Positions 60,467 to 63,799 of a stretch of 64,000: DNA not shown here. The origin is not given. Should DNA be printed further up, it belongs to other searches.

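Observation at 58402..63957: Two tandem LytTR response regulators ahead of a LytS-type kinase that carries a large periplasmic beta-propeller/Y_Y_Y sensor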

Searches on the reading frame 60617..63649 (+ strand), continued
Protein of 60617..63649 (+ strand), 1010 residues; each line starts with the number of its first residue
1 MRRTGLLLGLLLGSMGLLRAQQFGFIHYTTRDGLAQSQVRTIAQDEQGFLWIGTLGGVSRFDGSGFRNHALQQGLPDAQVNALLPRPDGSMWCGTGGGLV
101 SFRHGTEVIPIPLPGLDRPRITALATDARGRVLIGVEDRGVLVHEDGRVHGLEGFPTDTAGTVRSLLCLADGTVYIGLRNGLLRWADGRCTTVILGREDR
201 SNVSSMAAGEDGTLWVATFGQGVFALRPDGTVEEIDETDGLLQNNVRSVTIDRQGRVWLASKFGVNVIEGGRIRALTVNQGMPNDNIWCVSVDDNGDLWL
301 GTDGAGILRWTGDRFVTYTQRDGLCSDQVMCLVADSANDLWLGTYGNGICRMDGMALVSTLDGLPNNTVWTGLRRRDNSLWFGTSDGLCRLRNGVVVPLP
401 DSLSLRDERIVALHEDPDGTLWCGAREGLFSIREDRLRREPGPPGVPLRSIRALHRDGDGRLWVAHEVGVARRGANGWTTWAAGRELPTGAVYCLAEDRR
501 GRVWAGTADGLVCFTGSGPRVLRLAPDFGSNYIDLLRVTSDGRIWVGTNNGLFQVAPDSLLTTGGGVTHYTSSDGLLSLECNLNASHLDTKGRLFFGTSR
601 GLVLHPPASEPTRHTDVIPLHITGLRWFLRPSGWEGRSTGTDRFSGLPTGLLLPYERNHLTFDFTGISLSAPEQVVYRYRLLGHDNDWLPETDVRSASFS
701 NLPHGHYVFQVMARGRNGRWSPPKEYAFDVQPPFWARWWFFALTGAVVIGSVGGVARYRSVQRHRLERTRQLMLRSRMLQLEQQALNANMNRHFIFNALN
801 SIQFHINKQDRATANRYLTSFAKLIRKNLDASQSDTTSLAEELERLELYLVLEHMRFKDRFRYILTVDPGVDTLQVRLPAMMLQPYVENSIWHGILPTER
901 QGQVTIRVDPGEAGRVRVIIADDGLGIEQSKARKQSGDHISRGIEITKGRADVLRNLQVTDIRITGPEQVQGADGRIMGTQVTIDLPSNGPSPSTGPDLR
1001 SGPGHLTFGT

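Call 52: fold_search(model_id=the predicted structure, library=pdb)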
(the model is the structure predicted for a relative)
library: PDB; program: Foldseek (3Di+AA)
matches with E <= 10: 1029; with E <= 0.001: 2
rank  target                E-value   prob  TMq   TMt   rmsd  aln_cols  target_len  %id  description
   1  5l9t_Y                3.8e-04  1.00  0.33  0.39  17.5       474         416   12  Model of human Anaphase-promoting complex/Cyclosome (APC/C-CDH1) with E2 UBE2S poised for polyubiquitination where UBE (released 2016-10-26)
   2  4ui9_Y                7.1e-04  1.00  0.32  0.33  18.0       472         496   13  Atomic structure of the human Anaphase-Promoting Complex (released 2015-06-17)
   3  4ui9_X                1.0e-03  1.00  0.26  0.27  17.9       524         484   13  Atomic structure of the human Anaphase-Promoting Complex (released 2015-06-17)
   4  5g04_X                1.4e-03  1.00  0.30  0.31  19.6       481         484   12  Structure of the human APC-Cdc20-Hsl1 complex (released 2016-05-25)
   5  5khr_Y                1.6e-03  1.00  0.33  0.39  17.6       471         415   12  Model of human Anaphase-promoting complex/Cyclosome complex (APC15 deletion mutant) in complex with the E2 UBE2C/UBCH1 (released 2016-08-24)
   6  7rqf_A                1.7e-03  1.00  0.25  0.25  23.0       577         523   15  Crystal Structure of LbcA (lipoprotein binding partner of CtpA) of Pseudomonas aeruginosa (released 2022-04-27)
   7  8rsv_A                1.8e-03  1.00  0.45  0.60  11.0       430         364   10  Rap from bacteriophage Phi3T in presence of pheromone RRGHTAS (released 2024-07-24)
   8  8rsv_B                2.2e-03  1.00  0.44  0.59  10.7       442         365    9  Rap from bacteriophage Phi3T in presence of pheromone RRGHTAS (released 2024-07-24)
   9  6t46_C                2.5e-03  1.00  0.43  0.59   9.5       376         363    8  Structure of the Rap conjugation gene regulator of the plasmid pLS20 in complex with the Phr* peptide (released 2020-06-24)
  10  8rsu_A                2.6e-03  1.00  0.45  0.61  11.0       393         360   10  Rap from bacteriophage Phi3T in presence of pheromone RRGHTA (released 2024-07-24)
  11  5g04_Y                2.6e-03  1.00  0.27  0.28  17.3       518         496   12  Structure of the human APC-Cdc20-Hsl1 complex (released 2016-05-25)
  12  8rte_B                2.7e-03  1.00  0.42  0.59  10.0       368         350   13  Rap from bacteriophage Phi105 with peptide ERPVGT (released 2024-07-24)
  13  8rst_A                2.7e-03  1.00  0.44  0.59  11.6       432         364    9  Rap from bacteriophage Phi3T in presence of pheromone SRGHTS (released 2024-07-24)
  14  5l9u_Y                3.2e-03  1.00  0.32  0.39  17.7       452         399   13  Model of human Anaphase-promoting complex/Cyclosome (APC/C-CDH1) with a cross linked Ubiquitin variant-substrate-UBE2C (released 2016-09-14)
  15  5khr_O                3.2e-03  1.00  0.28  0.26  21.9       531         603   12  Model of human Anaphase-promoting complex/Cyclosome complex (APC15 deletion mutant) in complex with the E2 UBE2C/UBCH1 (released 2016-08-24)
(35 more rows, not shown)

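Call 65: search_solved_structures(query=A2, max_evalue=10)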
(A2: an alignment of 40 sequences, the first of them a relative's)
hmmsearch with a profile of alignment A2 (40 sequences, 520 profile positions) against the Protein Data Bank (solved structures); distinct sequences matched with E-value up to 10: 13.
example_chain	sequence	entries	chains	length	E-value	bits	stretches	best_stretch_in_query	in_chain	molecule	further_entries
9hcg_f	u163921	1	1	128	0.0032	19.4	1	374-455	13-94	Large ribosomal subunit protein mL48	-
6nu2_f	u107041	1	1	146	0.0048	18.9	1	374-455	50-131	39S ribosomal protein L48, mitochondrial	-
5ool_f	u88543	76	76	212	0.009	18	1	375-455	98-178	39S ribosomal protein L48, mitochondrial | Large ribosomal subunit protein mL48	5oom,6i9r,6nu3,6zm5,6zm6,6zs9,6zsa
3j9m_f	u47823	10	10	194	0.0094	17.9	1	375-455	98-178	mL48 | 39S ribosomal protein L48, mitochondrial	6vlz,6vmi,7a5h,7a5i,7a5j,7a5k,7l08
4v1a_k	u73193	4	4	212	0.0099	17.8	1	373-456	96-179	MITORIBOSOMAL PROTEIN ML48, MRPL48 | Mitochondrial ribosomal protein L48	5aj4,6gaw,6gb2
9e9c_f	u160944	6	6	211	0.01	17.8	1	374-455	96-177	Large ribosomal subunit protein mL48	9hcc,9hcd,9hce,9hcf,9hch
3j7y_f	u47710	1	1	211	0.01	17.8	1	375-455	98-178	mL48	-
6ydp_Bk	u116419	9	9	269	0.016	17.1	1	374-456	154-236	39S ribosomal protein L48, mitochondrial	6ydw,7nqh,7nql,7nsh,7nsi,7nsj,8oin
8bu0_A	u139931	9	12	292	0.035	16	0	349-392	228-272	Consensus tetratricopeptide repeat protein | Crystal structure of an 8-repeat consensus TPR superhelix with Zinc. | Monomer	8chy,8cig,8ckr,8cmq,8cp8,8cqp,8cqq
8ch0_A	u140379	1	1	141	0.041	15.8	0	361-391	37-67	Consensus tetratricopeptide repeat protein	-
9qqu_A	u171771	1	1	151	0.063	15.2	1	328-396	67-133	Stress-induced-phosphoprotein 1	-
2fo7_A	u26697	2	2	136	0.095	14.6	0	350-391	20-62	SYNTHETIC CONSENSUS TPR PROTEIN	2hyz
2avp_A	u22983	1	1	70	0.71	11.7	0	362-391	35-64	synthetic consensus TPR protein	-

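Call 83: search_protein_families(library=ncbifam, proteins=[P0241], max_evalue=10)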
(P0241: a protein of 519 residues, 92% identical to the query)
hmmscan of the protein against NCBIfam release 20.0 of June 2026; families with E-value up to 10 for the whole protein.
P0241 (519 aa): 3 families
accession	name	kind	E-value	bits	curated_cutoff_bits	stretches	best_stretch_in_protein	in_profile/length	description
NF058569.1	BT_2802_fam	domain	6.9e-37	127.6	550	1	5-506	3-500/502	BT2802 family ribose utilization protein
NF010256.0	PRK13702.1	subfamily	0.012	15.7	87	1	115-161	25-70/85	replication regulatory protein RepA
NF052415.1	T3SS_chap_SctY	equivalog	0.23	12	70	1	369-397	45-76/106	type III secretion apparatus assembly chaperone SctY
